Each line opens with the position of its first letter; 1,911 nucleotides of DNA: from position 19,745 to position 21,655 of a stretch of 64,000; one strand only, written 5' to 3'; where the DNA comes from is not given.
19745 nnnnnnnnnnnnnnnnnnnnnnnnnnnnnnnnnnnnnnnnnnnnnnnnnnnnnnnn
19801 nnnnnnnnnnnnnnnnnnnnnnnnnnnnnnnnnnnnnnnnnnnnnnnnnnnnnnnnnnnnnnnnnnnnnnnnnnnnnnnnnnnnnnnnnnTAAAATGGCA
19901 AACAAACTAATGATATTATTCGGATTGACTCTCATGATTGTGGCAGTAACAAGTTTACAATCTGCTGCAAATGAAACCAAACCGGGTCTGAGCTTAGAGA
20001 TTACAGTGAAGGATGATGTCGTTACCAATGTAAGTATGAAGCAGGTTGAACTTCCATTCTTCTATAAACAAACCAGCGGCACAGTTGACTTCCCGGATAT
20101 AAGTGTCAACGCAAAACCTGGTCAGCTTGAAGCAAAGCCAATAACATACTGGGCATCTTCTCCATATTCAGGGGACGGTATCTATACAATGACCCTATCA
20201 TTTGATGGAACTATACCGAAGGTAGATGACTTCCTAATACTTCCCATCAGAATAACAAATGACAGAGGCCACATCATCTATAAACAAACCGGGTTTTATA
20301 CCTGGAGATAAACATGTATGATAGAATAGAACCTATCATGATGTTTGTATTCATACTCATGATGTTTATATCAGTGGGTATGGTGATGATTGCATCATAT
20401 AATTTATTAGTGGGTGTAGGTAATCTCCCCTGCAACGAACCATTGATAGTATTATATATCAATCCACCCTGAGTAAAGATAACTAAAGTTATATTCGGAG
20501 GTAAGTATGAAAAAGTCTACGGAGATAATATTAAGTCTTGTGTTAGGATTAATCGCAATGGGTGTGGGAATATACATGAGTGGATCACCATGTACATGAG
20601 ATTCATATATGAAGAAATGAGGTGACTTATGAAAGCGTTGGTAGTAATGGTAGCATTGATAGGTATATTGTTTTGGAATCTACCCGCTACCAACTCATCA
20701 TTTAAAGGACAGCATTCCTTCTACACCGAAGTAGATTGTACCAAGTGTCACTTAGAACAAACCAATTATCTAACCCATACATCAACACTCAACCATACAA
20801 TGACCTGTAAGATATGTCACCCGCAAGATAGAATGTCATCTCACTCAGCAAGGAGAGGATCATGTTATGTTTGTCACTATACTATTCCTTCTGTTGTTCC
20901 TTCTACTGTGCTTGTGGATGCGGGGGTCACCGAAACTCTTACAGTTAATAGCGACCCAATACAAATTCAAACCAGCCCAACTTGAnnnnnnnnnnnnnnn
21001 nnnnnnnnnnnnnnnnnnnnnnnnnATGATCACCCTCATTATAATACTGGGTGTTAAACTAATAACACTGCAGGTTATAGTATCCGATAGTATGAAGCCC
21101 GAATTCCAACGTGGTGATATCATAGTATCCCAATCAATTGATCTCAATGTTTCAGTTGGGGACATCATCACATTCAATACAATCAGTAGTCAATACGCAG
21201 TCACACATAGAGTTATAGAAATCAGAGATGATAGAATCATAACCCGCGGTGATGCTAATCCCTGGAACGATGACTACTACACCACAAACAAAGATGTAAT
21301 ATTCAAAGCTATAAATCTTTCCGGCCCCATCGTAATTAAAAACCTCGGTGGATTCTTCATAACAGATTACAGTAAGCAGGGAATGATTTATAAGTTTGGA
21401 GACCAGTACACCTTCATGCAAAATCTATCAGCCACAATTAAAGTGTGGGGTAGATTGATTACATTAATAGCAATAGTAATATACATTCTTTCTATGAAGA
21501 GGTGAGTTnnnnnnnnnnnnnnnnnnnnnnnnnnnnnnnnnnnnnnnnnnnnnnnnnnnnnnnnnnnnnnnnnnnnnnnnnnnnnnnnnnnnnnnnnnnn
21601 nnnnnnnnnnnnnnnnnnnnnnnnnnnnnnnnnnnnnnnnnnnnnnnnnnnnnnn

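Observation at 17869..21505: Cassette of three secreted multiheme c-type cytochromes (5 + 5 + 3 CxxCH) with secreted partners and a dedicated signal peptidase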

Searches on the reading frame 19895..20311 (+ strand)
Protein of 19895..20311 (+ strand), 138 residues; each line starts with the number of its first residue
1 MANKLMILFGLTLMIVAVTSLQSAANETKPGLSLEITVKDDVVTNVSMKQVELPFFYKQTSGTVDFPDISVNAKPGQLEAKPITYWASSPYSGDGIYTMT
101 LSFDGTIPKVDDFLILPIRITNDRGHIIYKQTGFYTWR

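Call 5: search_protein_families(library=pfam, max_evalue=0.1, proteins=[window:19895-20311:+])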
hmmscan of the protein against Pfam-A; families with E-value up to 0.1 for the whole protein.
window:19895-20311:+ (138 aa): 1 family
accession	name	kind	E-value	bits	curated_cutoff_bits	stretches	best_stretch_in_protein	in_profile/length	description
PF15492.12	Nbas_N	-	0.067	12.9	27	1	56-110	193-245/281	Neuroblastoma-amplified sequence, N terminal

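Call 12: search_protein_families(library=ncbifam, max_evalue=1, proteins=[window:19895-20311:+])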
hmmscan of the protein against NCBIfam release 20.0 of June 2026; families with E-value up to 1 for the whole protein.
window:19895-20311:+ (138 aa): 1 family
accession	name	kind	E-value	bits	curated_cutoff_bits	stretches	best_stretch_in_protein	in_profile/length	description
NF050083.1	Myco_VOC_HglS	equivalog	0.17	10.7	600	1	43-106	337-401/436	2-oxoadipate dioxygenase/decarboxylase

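Call 48: search_protein_families(library=phrogs, max_evalue=0.01, proteins=[window:19895-20311:+])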
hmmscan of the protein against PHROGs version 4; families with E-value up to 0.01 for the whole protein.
window:19895-20311:+ (138 aa): 0 families

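Call 59: find_homologous_proteins(query=window:19895-20308:+)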
Query window:19895-20308:+ (138 aa): 4 proteins with E <= 0.001 among 16 candidates.
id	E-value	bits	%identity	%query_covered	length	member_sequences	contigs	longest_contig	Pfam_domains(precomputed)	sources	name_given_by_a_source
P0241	1.2e-85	302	100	100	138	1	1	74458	-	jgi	-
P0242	2.2e-65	237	76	100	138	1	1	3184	-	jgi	jgi:hypothetical protein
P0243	4.1e-57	210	69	100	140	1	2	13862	-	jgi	jgi:hypothetical protein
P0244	2.5e-38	149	53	95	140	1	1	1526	-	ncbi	-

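Call 60: find_encoding_contigs(protein=P0243, flank=10000, max_places=2)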
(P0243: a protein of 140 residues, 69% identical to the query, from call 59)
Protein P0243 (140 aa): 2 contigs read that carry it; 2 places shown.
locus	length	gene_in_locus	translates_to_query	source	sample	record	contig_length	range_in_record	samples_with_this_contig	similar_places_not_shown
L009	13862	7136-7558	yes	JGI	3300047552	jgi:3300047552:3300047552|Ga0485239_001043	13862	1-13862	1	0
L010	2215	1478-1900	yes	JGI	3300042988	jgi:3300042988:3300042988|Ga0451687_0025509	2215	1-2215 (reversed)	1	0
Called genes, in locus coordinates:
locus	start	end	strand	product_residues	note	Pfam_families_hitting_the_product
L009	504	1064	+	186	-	-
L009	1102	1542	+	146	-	-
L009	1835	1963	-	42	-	-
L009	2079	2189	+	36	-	-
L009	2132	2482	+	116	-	-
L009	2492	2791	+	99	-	-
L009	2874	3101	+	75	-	PF00137:ATP-synt_C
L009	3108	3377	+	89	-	-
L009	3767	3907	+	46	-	-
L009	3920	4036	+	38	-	-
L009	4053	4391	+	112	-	-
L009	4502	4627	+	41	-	-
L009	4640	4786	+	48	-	-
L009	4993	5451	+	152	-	PF13392:HNH_3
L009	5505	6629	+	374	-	PF14522:Cytochrome_C7 (faint), PF14537:Cytochrom_c3_2 (faint)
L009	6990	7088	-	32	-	-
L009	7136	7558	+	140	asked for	-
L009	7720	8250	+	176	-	PF14522:Cytochrome_C7 (faint), PF14537:Cytochrom_c3_2 (faint)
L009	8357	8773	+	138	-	-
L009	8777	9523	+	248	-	-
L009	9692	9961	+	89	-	-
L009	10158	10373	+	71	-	-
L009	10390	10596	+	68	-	-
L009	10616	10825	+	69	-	-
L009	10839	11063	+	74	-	-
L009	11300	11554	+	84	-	-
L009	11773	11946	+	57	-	-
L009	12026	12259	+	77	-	-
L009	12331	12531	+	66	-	-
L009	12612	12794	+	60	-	-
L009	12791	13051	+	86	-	-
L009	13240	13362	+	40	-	-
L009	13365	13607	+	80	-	-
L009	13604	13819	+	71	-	-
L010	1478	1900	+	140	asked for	-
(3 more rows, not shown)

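Call 74: predict_structure(alignment_id=A4)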
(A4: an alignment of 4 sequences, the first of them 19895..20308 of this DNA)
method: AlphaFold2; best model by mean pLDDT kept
length: 138 residues; sequences in the alignment: 4
mean_pLDDT: 62.6   pTM: 0.54
mean pLDDT of the five models: 62.6, 57.9, 54.5, 45.7, 40.1
residues with pLDDT >= 90: 0; 70-90: 53; 50-70: 52; < 50: 33
segments of 3 or more residues with pLDDT < 50: 56-84, 86-89
pLDDT, mean of each block of 10 residues (from residue 1): 69 73 60 79 80 53 38 41 48 69 61 66 73 69
secondary structure, 60 per line:
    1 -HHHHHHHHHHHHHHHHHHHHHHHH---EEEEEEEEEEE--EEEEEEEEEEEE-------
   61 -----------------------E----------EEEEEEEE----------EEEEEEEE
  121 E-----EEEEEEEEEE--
elements in order: H2-25 E29-39 E42-53 E95-102 E113-121 E127-136

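Call 78: fold_search(model_id=the predicted structure, library=pdb)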
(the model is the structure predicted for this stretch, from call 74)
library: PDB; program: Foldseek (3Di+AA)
matches with E <= 10: 811; with E <= 0.001: 0
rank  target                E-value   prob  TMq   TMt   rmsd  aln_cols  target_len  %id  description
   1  6dps_E                6.0e-02  0.63  0.28  0.31  12.8       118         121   11  Crystal Structure of Neisseria meningitidis DsbD n-terminal domain in the oxidised form (released 2018-09-12)
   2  6dps_A                7.4e-02  0.38  0.24  0.26  14.7       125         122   12  Crystal Structure of Neisseria meningitidis DsbD n-terminal domain in the oxidised form (released 2018-09-12)
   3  6dnv_B                9.1e-02  0.66  0.30  0.32  12.1       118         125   13  Crystal Structure of Neisseria meningitidis DsbD n-terminal domain in the reduced form (released 2018-09-12)
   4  6dnv_A                1.0e-01  0.51  0.28  0.31  13.4       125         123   11  Crystal Structure of Neisseria meningitidis DsbD n-terminal domain in the reduced form (released 2018-09-12)
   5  6dps_C                1.1e-01  0.33  0.25  0.27  14.5       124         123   14  Crystal Structure of Neisseria meningitidis DsbD n-terminal domain in the oxidised form (released 2018-09-12)
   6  6dps_D                1.3e-01  0.33  0.25  0.27  14.4       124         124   14  Crystal Structure of Neisseria meningitidis DsbD n-terminal domain in the oxidised form (released 2018-09-12)
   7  6dps_F                1.6e-01  0.35  0.26  0.29  12.9       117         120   11  Crystal Structure of Neisseria meningitidis DsbD n-terminal domain in the oxidised form (released 2018-09-12)
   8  6cue_7                1.6e-01  0.13  0.18  0.19  15.8       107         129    9  Cryo-EM structure at 4.0 A resolution of vaccine-elicited antibody vFP7.04 in complex with HIV-1 Env BG505 DS-SOSIP, a (released 2018-07-11)
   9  9yc3_B                1.6e-01  0.35  0.25  0.29  15.5       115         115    8  Crystal structure of malaria transmission-blocking antigen PfHAP2 domain 3 in complex with nanobody WNb 334 (released 2025-12-31)
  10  6mph_Q                1.6e-01  0.12  0.18  0.19  16.2       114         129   10  Cryo-EM structure at 3.8 A resolution of HIV-1 fusion peptide-directed antibody, DF1W-a.01, elicited by vaccination of (released 2019-07-24)
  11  1i82_A                1.7e-01  0.18  0.22  0.17  16.7       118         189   10  FAMILY 9 CARBOHYDRATE-BINDING MODULE FROM THERMOTOGA MARITIMA XYLANASE 10A WITH CELLOBIOSE (released 2001-06-13)
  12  9ard_A                1.9e-01  0.30  0.23  0.24  15.4       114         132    6  Structure of Pycsar EcPycC cyclase immunoglobulin-like AGS-C domain (released 2024-06-19)
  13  1l6p                  2.0e-01  0.38  0.23  0.25   9.0        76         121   14  N-terminal of DsbD (residues 20-144) from E. coli. (released 2002-06-12)
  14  5e5m_A                2.1e-01  0.12  0.16  0.18  14.8       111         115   12  Crystal structure of mouse CTLA-4 in complex with nanobody (released 2016-10-12)
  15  1vrs_B                2.4e-01  0.41  0.25  0.27   8.7        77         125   12  Crystal structure of the disulfide-linked complex between the N-terminal and C-terminal domain of the electron transfe (released 2005-07-12)
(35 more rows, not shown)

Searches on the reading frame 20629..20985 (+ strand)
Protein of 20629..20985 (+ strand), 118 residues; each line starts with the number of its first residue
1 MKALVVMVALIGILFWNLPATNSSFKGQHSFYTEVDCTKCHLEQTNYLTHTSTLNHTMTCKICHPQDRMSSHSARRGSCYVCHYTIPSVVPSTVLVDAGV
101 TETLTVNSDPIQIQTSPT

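Call 5: search_protein_families(library=pfam, max_evalue=0.1, proteins=[window:20629-20985:+])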
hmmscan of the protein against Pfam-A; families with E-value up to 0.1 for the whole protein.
window:20629-20985:+ (118 aa): 5 families
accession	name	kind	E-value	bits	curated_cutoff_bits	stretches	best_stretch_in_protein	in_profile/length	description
PF14537.11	Cytochrom_c3_2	-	0.00033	21.5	25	1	56-89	5-39/79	Cytochrome c3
PF14522.11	Cytochrome_C7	-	0.0069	16.6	24.8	1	28-83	4-66/67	Cytochrome c7 and related cytochrome c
PF22113.1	Mtrc-MtrF_II-IV_dom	-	0.011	15.7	30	1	36-72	8-43/176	Outer membrane cytochrome MtrC/MtrF-like, domains II/IV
PF09699.15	Paired_CXXCH_1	-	0.016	15.3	20.6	0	29-68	1-40/41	Doubled CXXCH motif (Paired_CXXCH_1)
PF05280.16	FlhC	-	0.028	14.7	27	1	36-71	133-168/173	Flagellar transcriptional activator (FlhC)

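Call 12: search_protein_families(library=ncbifam, max_evalue=1, proteins=[window:20629-20985:+])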
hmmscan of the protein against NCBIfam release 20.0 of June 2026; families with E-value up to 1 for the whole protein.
window:20629-20985:+ (118 aa): 7 families
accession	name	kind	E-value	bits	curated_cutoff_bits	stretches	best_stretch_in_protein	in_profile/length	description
NF045930.1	Cytc6PetJCyano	equivalog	0.011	15.7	135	1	4-57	7-59/110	cytochrome c6 PetJ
NF009365.1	PRK12722.1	equivalog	0.02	14.7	216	1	36-71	130-165/170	flagellar transcriptional regulator FlhC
NF001629.0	PRK00415.1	equivalog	0.045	13.3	70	0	28-63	8-39/62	30S ribosomal protein S27e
NF040967.1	cytc_ExtN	equivalog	0.058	12.2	200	1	24-67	24-72/415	selenite/tellurite reduction operon c-type cytochrome ExtN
NF040968.1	FeS_ExtO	equivalog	0.072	11.9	200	1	24-66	24-71/416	selenite/tellurite reduction operon b-type cytochrome iron-sulfur cluster-binding subunit ExtO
TIGR03783.1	Bac_Flav_CT_G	subfamily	0.13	10.1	261.55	1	12-59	365-414/829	TraG family conjugative transposon ATPase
NF043011.1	CytC7_Geobact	equivalog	0.29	11.7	120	0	17-70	25-80/89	cytochrome c7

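Call 18: search_solved_structures(query=window:20629-20982:+, max_evalue=10)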
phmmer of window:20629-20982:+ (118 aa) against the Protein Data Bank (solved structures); distinct sequences matched with E-value up to 10: 16.
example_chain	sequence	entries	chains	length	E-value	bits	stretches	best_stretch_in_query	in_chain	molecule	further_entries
3sj1_X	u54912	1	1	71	0.06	16.6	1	19-79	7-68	CYTOCHROME C7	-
4hb6_A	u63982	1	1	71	0.17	15.1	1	18-80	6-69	PpcA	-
2j7a_C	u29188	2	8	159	0.2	14.9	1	35-68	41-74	CYTOCHROME C QUINOL DEHYDROGENASE NRFH | NAPC/NIRT CYTOCHROME C FAMILY PROTEIN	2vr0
3sel_X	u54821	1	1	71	0.27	14.4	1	19-79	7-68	CYTOCHROME C7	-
4hb8_A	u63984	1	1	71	0.33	14.2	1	19-80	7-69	PpcA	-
3sj0_X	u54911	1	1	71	0.35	14.1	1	19-79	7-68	CYTOCHROME C7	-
4haj_A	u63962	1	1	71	0.41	13.9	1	19-80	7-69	PpcA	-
1os6_A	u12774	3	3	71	0.41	13.9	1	19-80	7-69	PpcA | Cytochrome c3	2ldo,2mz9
3sj4_X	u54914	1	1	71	0.42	13.8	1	19-79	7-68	CYTOCHROME C7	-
4hbf_A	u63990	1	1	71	0.52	13.6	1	19-80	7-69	PpcA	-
4hc3_A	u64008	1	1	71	0.54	13.5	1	19-80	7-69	PpcA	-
2lzz_A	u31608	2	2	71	0.54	13.5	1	19-80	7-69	Cytochrome c, 3 heme-binding sites | PpcA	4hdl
2n91_A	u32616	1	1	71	0.62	13.3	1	20-80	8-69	Cytochrome C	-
1iai_H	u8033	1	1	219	0.63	13.3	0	15-67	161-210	IDIOTYPIC FAB 730.1.4 (IGG1) OF VIRUS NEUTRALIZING ANTIBODY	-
4k2h_A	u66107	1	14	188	1.4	12.2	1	59-103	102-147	Intracellular protease/amidase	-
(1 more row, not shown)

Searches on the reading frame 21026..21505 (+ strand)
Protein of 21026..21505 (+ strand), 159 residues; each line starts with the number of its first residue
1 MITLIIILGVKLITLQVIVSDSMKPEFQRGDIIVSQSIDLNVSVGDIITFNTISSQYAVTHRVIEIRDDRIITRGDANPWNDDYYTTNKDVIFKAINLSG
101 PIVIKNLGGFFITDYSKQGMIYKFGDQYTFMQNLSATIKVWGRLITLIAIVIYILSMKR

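Call 12: search_protein_families(library=ncbifam, max_evalue=1, proteins=[window:21026-21505:+])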
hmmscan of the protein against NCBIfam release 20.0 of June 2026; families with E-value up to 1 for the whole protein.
window:21026-21505:+ (159 aa): 4 families
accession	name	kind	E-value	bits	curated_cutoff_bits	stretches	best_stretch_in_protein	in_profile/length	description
TIGR02228.1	sigpep_I_arch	equivalog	2.2e-21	76.4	51.85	1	15-102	33-125/158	signal peptidase I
NF046067.1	SigPepSipWBacil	equivalog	1.1e-09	38.1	190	1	14-95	39-125/189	signal peptidase I SipW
TIGR02227.1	sigpep_I_bact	equivalog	6.6e-08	32.6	47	1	2-87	9-98/162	signal peptidase I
NF010491.0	PRK13912.1-2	equivalog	0.052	13.3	225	1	55-96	118-158/180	nuclease NucT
